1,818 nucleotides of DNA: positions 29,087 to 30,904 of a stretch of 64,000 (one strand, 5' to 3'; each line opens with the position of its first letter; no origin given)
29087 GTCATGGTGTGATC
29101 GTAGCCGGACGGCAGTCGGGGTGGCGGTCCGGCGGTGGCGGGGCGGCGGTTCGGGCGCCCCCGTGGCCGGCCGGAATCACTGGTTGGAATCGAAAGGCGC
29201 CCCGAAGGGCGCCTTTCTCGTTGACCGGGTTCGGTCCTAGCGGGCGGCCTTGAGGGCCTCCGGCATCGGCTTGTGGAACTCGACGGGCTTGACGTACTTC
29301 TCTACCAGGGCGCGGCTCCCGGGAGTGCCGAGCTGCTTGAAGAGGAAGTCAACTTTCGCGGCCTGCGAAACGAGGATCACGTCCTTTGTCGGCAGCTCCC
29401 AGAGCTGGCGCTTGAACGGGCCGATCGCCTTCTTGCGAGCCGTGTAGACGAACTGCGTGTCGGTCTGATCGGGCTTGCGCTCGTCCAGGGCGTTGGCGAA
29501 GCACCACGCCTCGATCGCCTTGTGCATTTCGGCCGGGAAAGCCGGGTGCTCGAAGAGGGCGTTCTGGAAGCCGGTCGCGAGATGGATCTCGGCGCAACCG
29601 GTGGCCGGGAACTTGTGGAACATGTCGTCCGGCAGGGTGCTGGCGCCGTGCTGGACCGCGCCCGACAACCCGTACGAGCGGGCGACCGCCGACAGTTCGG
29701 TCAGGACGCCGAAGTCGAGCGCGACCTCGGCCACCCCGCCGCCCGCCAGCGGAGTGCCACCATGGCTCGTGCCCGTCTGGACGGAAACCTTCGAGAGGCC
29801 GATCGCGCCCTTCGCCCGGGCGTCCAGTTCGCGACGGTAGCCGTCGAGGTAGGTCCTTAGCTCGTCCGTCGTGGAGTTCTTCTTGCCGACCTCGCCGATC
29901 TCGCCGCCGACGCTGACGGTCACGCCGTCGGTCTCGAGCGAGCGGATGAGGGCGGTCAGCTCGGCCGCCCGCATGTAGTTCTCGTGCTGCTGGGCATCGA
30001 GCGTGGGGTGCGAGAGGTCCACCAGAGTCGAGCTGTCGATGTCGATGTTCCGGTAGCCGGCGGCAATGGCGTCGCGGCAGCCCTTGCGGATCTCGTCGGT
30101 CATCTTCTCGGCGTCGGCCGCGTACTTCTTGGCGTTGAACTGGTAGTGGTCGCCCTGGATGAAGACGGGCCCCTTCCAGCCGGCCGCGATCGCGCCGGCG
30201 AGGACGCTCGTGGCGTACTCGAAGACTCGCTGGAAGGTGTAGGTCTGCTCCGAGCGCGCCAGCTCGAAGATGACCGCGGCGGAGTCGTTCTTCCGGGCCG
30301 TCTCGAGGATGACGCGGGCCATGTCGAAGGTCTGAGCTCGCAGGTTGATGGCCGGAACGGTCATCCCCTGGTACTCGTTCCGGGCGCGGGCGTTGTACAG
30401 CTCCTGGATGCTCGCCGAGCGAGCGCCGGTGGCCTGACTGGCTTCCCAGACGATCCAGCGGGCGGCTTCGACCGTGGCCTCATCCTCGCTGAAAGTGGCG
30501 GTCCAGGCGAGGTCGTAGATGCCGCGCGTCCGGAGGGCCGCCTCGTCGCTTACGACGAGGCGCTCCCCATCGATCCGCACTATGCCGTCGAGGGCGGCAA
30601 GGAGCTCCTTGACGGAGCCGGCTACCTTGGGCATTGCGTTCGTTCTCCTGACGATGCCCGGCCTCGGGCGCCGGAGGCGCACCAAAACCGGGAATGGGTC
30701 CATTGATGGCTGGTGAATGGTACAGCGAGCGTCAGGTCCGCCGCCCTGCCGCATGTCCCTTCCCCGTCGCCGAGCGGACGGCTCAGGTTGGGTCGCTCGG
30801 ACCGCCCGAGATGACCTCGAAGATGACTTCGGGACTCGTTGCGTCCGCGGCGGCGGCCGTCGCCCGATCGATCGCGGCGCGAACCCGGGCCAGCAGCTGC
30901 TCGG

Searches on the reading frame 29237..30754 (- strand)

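Call 60: search_protein_families(library=pfam, proteins=[window:29237-30754:-], max_evalue=0.00001)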
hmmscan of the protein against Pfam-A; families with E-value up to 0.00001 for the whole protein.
window:29237-30754:- (505 aa): 1 family
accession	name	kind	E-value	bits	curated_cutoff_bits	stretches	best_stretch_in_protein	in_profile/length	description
PF01116.26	F_bP_aldolase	-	9e-16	58.6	25.5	1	128-404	12-241/277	Fructose-bisphosphate aldolase class-II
